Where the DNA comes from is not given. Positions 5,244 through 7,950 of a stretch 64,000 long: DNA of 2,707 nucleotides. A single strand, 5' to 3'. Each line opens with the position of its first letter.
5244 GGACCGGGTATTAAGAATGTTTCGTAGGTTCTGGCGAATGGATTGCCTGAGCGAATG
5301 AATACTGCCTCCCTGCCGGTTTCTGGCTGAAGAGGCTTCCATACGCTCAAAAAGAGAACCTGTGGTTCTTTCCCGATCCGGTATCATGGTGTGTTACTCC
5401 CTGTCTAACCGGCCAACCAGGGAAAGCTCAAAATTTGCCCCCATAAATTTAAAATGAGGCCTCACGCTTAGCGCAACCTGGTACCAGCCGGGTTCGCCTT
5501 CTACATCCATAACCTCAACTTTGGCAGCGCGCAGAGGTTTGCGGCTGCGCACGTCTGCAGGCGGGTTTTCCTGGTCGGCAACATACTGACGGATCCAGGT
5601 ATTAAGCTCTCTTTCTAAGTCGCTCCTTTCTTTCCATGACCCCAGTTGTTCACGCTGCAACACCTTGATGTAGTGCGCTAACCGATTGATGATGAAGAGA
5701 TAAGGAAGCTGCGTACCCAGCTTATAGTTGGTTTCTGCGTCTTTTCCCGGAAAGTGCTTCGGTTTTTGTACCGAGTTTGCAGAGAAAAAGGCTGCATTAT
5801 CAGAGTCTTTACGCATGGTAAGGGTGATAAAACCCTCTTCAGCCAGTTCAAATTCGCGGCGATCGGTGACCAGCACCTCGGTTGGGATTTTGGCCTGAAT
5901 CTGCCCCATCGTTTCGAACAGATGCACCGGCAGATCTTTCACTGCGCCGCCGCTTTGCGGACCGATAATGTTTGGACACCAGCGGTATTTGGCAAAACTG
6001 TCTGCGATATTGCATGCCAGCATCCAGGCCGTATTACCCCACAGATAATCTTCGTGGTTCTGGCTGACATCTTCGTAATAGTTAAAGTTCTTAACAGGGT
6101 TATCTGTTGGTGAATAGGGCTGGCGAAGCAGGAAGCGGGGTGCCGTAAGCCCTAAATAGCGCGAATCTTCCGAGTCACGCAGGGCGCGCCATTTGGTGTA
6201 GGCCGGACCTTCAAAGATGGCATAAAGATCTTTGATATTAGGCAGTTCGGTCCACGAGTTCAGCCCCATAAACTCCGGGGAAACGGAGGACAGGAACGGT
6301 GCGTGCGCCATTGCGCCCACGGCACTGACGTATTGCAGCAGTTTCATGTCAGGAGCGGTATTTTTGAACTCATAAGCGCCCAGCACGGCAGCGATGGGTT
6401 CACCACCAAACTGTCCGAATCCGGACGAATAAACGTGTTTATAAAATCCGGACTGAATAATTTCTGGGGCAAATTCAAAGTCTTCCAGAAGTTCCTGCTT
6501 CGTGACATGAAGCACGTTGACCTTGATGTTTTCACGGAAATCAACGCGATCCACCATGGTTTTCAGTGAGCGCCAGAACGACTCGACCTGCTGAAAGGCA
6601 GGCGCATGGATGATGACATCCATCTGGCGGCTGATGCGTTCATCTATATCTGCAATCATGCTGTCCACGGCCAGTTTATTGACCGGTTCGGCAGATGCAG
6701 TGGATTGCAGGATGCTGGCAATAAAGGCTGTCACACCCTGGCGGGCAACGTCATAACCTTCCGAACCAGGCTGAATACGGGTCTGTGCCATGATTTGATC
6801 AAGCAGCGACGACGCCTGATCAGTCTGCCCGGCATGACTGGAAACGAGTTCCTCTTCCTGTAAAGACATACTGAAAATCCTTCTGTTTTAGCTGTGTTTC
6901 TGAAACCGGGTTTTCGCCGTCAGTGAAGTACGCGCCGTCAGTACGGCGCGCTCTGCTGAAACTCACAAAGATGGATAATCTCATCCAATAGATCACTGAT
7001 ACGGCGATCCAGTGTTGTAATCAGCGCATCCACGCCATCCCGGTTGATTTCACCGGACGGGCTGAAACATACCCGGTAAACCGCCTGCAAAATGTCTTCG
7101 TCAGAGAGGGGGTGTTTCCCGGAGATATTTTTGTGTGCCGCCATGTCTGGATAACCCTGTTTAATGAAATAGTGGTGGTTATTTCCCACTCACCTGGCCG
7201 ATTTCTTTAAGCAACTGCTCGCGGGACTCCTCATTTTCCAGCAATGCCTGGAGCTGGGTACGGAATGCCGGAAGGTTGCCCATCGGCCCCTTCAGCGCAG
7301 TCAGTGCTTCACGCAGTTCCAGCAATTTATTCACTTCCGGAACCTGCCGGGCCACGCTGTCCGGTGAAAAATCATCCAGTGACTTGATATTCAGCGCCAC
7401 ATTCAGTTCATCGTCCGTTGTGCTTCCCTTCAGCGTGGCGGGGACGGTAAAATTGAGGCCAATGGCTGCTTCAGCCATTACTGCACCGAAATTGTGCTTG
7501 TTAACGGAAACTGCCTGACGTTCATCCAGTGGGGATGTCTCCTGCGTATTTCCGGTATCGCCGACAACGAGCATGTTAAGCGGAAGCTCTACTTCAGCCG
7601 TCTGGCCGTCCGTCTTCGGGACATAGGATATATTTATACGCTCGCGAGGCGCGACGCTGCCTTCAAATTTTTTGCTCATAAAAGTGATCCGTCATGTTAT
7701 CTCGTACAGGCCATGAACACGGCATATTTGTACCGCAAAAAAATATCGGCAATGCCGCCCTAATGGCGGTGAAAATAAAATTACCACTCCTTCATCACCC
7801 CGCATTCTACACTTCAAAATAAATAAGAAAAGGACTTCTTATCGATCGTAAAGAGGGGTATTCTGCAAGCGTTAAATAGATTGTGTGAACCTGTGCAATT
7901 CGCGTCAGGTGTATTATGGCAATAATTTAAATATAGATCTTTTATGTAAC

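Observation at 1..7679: Incomplete view of the T6SS structural operon; unassigned small ORF between tssB and tssC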

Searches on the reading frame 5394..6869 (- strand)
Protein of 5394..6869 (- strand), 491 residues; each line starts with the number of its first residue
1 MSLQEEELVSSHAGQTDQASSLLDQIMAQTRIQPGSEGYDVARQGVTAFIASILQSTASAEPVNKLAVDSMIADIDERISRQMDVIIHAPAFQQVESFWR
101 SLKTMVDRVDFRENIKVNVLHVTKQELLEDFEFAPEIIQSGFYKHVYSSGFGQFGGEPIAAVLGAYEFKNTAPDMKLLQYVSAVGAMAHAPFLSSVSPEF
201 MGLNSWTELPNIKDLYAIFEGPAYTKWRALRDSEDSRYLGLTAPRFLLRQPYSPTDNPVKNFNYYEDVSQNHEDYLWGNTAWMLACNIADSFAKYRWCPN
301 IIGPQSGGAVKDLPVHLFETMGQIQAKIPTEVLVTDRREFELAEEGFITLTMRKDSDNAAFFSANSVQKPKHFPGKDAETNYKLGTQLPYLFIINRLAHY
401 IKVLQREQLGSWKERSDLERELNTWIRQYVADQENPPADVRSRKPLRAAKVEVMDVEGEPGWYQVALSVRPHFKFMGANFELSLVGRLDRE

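Call 8: search_protein_families(library=pfam, proteins=[window:5394-6869:-], max_evalue=0.01)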
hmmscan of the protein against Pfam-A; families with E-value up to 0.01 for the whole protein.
window:5394-6869:- (491 aa): 2 families
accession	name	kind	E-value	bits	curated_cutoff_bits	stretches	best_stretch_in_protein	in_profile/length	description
PF05943.17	VipB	-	1.8e-126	421.7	27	1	69-368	1-301/301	EvpB/VC_A0108, tail sheath N-terminal domain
PF18945.5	VipB_2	-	3.4e-45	153.3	27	1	378-488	2-112/112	EvpB/VC_A0108, tail sheath gpW/gp25-like domain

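Call 10: search_protein_families(library=ncbifam, proteins=[window:5394-6869:-], max_evalue=1)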
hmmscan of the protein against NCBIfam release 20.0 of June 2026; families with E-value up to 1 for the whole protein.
window:5394-6869:- (491 aa): 1 family
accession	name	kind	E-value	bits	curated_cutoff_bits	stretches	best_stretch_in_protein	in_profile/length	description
TIGR03355.1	VI_chp_2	equivalog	1.4e-211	703.4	271.5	1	20-489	2-473/473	type VI secretion system contractile sheath large subunit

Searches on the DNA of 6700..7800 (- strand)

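Call 6: search_dna_similar(query=window:6700-7800:-, collection=ecoli_genomes, mode=near, max_rows=20)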
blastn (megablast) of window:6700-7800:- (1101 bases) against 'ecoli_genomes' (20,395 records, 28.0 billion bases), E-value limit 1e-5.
Records with a match: 2269; places in all: 2272; records where one place covers at least 80% of the query: 2213.
Genomes with a match: 2269 of 5426; with a place that covers at least 80% of the query: 2213. Places per genome that has any: lowest 1, median 1, highest 2. On chromosomes: 2270 places; on plasmids: 2.
Best place of each record, by identity: >=99% 38; 95-99% 1227; 90-95% 1004.
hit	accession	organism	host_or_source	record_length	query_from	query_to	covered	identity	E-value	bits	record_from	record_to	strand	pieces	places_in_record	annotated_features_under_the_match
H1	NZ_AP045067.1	Escherichia coli strain JNE23-011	Homo sapiens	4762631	1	1101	100%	100.0%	0e+0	2034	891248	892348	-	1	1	tssB: type VI secretion system contractile sheath small subunit | hypothetical protein | tssC: type VI secretion system contractile sheath large subunit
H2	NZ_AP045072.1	Escherichia coli strain JNE112863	Homo sapiens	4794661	1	1101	100%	100.0%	0e+0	2034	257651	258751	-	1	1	tssB: type VI secretion system contractile sheath small subunit | hypothetical protein | tssC: type VI secretion system contractile sheath large subunit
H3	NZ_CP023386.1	Escherichia coli strain 1190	canine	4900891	1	1101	100%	99.7%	0e+0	2017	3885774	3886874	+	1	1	tssB: type VI secretion system contractile sheath small subunit | hypothetical protein | tssC: type VI secretion system contractile sheath large subunit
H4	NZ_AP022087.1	Escherichia coli strain WP4-S18-ESBL-07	-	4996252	1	1101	100%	99.7%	0e+0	2017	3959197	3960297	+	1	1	tssB: type VI secretion system contractile sheath small subunit | hypothetical protein | tssC: type VI secretion system contractile sheath large subunit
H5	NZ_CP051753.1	Escherichia coli strain SCU-102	Homo sapiens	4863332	1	1101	100%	99.7%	0e+0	2017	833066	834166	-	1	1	tssB: type VI secretion system contractile sheath small subunit | hypothetical protein | tssC: type VI secretion system contractile sheath large subunit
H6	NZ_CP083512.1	Escherichia coli strain elppa4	Homo sapiens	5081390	1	1101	100%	99.7%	0e+0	2017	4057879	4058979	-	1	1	tssB: type VI secretion system contractile sheath small subunit | hypothetical protein | tssC: type VI secretion system contractile sheath large subunit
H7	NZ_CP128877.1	Escherichia coli strain TUM14759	Homo sapiens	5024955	1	1101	100%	99.7%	0e+0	2017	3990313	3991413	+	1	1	tssB: type VI secretion system contractile sheath small subunit | hypothetical protein | tssC: type VI secretion system contractile sheath large subunit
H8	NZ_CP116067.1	Escherichia coli strain DETEC-S792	ICU staff rectal swab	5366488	1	1101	100%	99.7%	0e+0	2017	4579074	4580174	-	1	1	tssB: type VI secretion system contractile sheath small subunit | hypothetical protein | tssC: type VI secretion system contractile sheath large subunit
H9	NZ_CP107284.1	Escherichia coli strain SW4848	Water from a lake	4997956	1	1101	100%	99.7%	0e+0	2017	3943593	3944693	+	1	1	tssB: type VI secretion system contractile sheath small subunit | hypothetical protein | tssC: type VI secretion system contractile sheath large subunit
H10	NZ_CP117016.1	Escherichia coli strain MLI121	Homo sapiens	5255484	1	1101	100%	99.7%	0e+0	2017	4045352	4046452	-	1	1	tssB: type VI secretion system contractile sheath small subunit | hypothetical protein | tssC: type VI secretion system contractile sheath large subunit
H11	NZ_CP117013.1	Escherichia coli strain MLI114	Homo sapiens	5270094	1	1101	100%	99.7%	0e+0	2017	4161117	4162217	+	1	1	tssB: type VI secretion system contractile sheath small subunit | hypothetical protein | tssC: type VI secretion system contractile sheath large subunit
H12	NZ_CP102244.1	Escherichia coli O7:H15 strain ST70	Homo sapiens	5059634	1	1101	100%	99.7%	0e+0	2017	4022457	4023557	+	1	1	tssB: type VI secretion system contractile sheath small subunit | hypothetical protein | tssC: type VI secretion system contractile sheath large subunit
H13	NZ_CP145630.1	Escherichia coli strain S1-SRL-01-C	Homo sapiens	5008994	1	1101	100%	99.7%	0e+0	2017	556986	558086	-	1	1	tssB: type VI secretion system contractile sheath small subunit | hypothetical protein | tssC: type VI secretion system contractile sheath large subunit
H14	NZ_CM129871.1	Escherichia coli strain PCP07014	seawater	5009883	1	1101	100%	99.7%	0e+0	2017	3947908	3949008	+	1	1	tssB: type VI secretion system contractile sheath small subunit | hypothetical protein | tssC: type VI secretion system contractile sheath large subunit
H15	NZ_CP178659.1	Escherichia coli strain VTB96933v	Chicken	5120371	1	1101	100%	99.7%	0e+0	2017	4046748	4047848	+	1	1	tssB: type VI secretion system contractile sheath small subunit | hypothetical protein | tssC: type VI secretion system contractile sheath large subunit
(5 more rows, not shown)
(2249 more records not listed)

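Call 7: get_annotated_region(hit=H1, flank=20000)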
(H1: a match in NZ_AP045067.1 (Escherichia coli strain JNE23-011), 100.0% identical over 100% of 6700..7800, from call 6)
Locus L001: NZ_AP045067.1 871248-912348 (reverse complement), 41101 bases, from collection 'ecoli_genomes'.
description: Escherichia coli strain JNE23-011 chromosome, complete genome
organism: Escherichia coli strain JNE23-011 (NCBI taxid 562)
replicon: chromosome; assembly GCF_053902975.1
host: Homo sapiens; source: -; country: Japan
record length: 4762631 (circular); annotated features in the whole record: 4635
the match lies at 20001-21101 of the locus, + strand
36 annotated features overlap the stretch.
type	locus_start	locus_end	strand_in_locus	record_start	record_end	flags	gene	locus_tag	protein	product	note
CDS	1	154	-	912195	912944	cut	yafL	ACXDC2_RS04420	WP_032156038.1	C40 family peptidase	-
CDS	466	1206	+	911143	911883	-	dpaA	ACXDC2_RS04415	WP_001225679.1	peptidoglycan meso-diaminopimelic acid protein amidase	-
CDS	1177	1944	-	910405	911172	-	yafJ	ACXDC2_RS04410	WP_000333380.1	class II glutamine amidotransferase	-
CDS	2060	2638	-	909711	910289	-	lpcA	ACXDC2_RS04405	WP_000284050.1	D-sedoheptulose 7-phosphate isomerase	-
CDS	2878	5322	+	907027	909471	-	fadE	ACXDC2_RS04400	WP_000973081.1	acyl-CoA dehydrogenase FadE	-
CDS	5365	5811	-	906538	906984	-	ivy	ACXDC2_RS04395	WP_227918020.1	Ivy family C-type lysozyme inhibitor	-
CDS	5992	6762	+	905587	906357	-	yafV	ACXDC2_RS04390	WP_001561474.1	2-oxoglutaramate amidase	-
CDS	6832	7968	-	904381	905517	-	-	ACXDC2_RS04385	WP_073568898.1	ISAs1-like element ISEc1 family transposase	-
CDS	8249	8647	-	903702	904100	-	-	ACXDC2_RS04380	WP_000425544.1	hypothetical protein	-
CDS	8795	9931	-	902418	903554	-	-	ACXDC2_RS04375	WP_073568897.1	ISAs1 family transposase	-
CDS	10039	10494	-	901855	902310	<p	-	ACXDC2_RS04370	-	RHS element protein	incomplete; partial in the middle of a contig; missing N-terminus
CDS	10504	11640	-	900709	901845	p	-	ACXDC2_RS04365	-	ISAs1 family transposase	internal stop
CDS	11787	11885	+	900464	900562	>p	-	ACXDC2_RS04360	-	IS1 family transposase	incomplete; partial in the middle of a contig; missing N-terminus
CDS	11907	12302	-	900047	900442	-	-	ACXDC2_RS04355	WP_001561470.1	RHS element protein dsORF-e4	-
CDS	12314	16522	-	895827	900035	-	-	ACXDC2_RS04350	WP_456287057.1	RHS element core protein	-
CDS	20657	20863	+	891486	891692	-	-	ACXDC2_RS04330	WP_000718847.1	hypothetical protein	-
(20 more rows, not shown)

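Call 30: search_dna_similar(query=window:6850-7200:-, collection=ecoli_genomes, mode=near, max_rows=60, rows=spread)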
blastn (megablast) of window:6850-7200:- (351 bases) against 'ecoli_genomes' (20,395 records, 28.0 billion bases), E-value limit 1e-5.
Records with a match: 2266; places in all: 2268; records where one place covers at least 80% of the query: 2239.
Genomes with a match: 2266 of 5426; with a place that covers at least 80% of the query: 2239. Places per genome that has any: lowest 1, median 1, highest 2. On chromosomes: 2266 places; on plasmids: 2.
Best place of each record, by identity: >=99% 272; 95-99% 15; 90-95% 1975; 80-90% 4.
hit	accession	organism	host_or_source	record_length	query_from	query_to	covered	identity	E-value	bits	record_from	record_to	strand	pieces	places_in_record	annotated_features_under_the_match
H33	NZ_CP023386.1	Escherichia coli strain 1190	canine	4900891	1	351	100%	100.0%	0e+0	649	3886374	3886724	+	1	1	hypothetical protein | tssB: type VI secretion system contractile sheath small subunit | tssC: type VI secretion system contractile sheath large subunit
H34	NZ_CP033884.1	Escherichia coli strain 50579417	Homo sapiens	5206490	1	351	100%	99.4%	7e-180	638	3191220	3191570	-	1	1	hypothetical protein | tssB: type VI secretion system contractile sheath small subunit | tssC: type VI secretion system contractile sheath large subunit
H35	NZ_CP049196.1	Escherichia coli strain E118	dog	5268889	1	351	100%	99.4%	7e-180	638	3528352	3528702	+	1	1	hypothetical protein | tssB: type VI secretion system contractile sheath small subunit | tssC: type VI secretion system contractile sheath large subunit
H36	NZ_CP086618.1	Escherichia coli strain RIVM_C039227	Homo sapiens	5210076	1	351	100%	99.4%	7e-180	638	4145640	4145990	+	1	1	hypothetical protein | tssB: type VI secretion system contractile sheath small subunit | tssC: type VI secretion system contractile sheath large subunit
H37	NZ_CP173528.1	Escherichia coli strain 98210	Homo sapiens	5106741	1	351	100%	99.4%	7e-180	638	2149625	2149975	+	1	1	hypothetical protein | tssB: type VI secretion system contractile sheath small subunit | tssC: type VI secretion system contractile sheath large subunit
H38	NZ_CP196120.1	Escherichia coli strain B19695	Homo sapiens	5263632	1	351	100%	99.4%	7e-180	638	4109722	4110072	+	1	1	hypothetical protein | tssB: type VI secretion system contractile sheath small subunit | tssC: type VI secretion system contractile sheath large subunit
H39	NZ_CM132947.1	Escherichia coli strain 405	Homo sapiens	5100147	1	351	100%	99.4%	7e-180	638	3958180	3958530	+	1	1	hypothetical protein | tssB: type VI secretion system contractile sheath small subunit | tssC: type VI secretion system contractile sheath large subunit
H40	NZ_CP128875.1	Escherichia coli strain TUM14771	Homo sapiens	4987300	1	351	100%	97.4%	3e-168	599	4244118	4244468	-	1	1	hypothetical protein | tssB: type VI secretion system contractile sheath small subunit | tssC: type VI secretion system contractile sheath large subunit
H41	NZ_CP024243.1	Escherichia coli O128:H27 strain 90-9281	missing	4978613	1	351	100%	92.9%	2e-141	510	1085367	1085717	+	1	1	hypothetical protein | tssB: type VI secretion system contractile sheath small subunit | tssC: type VI secretion system contractile sheath large subunit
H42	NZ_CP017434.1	Escherichia coli O157:H7 strain 1130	Cattle Hide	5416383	1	351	100%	92.9%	2e-141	510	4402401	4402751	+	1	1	hypothetical protein | tssB: type VI secretion system contractile sheath small subunit | tssC: type VI secretion system contractile sheath large subunit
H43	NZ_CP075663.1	Escherichia coli strain STEC2017-197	Homo sapiens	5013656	1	351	100%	92.9%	2e-141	510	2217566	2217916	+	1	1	hypothetical protein | tssB: type VI secretion system contractile sheath small subunit | tssC: type VI secretion system contractile sheath large subunit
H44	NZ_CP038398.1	Escherichia coli O157:H7 strain DEC4E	Homo sapiens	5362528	1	351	100%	92.9%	2e-141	510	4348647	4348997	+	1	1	hypothetical protein | tssB: type VI secretion system contractile sheath small subunit | tssC: type VI secretion system contractile sheath large subunit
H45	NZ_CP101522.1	Escherichia coli O157:H7 strain MD2019EC2705C4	lettuce from ready salad pack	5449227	1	351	100%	92.9%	2e-141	510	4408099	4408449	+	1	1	hypothetical protein | tssB: type VI secretion system contractile sheath small subunit | tssC: type VI secretion system contractile sheath large subunit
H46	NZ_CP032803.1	Escherichia coli strain ERL05-1306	Diced lamb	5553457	1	351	100%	92.9%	2e-141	510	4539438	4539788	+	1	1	hypothetical protein | tssB: type VI secretion system contractile sheath small subunit | tssC: type VI secretion system contractile sheath large subunit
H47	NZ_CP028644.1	Escherichia coli strain 131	cattle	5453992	1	351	100%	92.9%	2e-141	510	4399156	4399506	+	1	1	hypothetical protein | tssB: type VI secretion system contractile sheath small subunit | tssC: type VI secretion system contractile sheath large subunit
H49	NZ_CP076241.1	Escherichia coli O157:H7 strain Vac_07.1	Rectal swab of live bovine cattle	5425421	1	351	100%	92.9%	2e-141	510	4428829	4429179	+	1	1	hypothetical protein | tssB: type VI secretion system contractile sheath small subunit | tssC: type VI secretion system contractile sheath large subunit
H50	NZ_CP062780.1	Escherichia coli O157:H7 strain Z1769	Bovine Faeces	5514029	1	351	100%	92.9%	2e-141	510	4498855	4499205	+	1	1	hypothetical protein | tssB: type VI secretion system contractile sheath small subunit | tssC: type VI secretion system contractile sheath large subunit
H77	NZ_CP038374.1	Escherichia coli O157:H7 strain F3113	beef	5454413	1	351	100%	89.5%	1e-117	431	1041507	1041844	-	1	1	hypothetical protein | tssB: type VI secretion system contractile sheath small subunit | tssC: type VI secretion system contractile sheath large subunit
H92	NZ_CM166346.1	Escherichia coli strain CH4799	Homo sapiens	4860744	17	59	12%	95.3%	1e-8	69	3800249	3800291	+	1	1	tssB: type VI secretion system contractile sheath small subunit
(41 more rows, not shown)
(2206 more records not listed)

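Call 64: get_annotated_region(hit=H92, flank=2500)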
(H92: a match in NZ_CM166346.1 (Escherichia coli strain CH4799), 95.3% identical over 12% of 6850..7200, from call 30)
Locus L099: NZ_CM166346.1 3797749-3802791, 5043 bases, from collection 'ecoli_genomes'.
description: Escherichia coli strain CH4799 chromosome, whole genome shotgun sequence
organism: Escherichia coli strain CH4799 (NCBI taxid 562)
replicon: chromosome; assembly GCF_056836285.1
host: Homo sapiens; source: Biobank; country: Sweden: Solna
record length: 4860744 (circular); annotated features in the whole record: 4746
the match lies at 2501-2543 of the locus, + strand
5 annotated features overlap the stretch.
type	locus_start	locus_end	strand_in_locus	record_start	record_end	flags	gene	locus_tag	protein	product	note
CDS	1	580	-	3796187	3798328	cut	-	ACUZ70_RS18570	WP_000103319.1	type VI secretion system Vgr family protein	-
CDS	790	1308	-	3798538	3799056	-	-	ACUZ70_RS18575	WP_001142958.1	Hcp family type VI secretion system effector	-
CDS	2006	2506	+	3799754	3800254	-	tssB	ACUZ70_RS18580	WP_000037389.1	type VI secretion system contractile sheath small subunit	-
CDS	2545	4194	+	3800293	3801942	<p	tssM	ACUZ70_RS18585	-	type VI secretion system membrane subunit TssM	incomplete; partial in the middle of a contig; missing N-terminus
CDS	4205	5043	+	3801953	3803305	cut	-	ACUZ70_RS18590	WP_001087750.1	VasL domain-containing protein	-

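Call 65: get_annotated_region(hit=H77, flank=300)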
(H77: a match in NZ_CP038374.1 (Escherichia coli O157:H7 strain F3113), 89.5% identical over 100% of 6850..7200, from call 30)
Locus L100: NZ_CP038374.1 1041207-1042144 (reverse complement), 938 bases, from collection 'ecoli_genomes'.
description: Escherichia coli O157:H7 strain F3113 chromosome, complete genome
organism: Escherichia coli O157:H7 strain F3113 (NCBI taxid 83334)
replicon: chromosome; assembly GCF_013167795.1
host: -; source: beef; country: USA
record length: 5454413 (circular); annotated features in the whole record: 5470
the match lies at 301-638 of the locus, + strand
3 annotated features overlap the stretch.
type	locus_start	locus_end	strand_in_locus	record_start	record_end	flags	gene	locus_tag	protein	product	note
CDS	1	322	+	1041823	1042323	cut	tssB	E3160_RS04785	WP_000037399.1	type VI secretion system contractile sheath small subunit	-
CDS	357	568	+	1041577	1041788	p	-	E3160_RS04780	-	hypothetical protein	frameshifted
CDS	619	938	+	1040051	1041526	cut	tssC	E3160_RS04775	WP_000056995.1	type VI secretion system contractile sheath large subunit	-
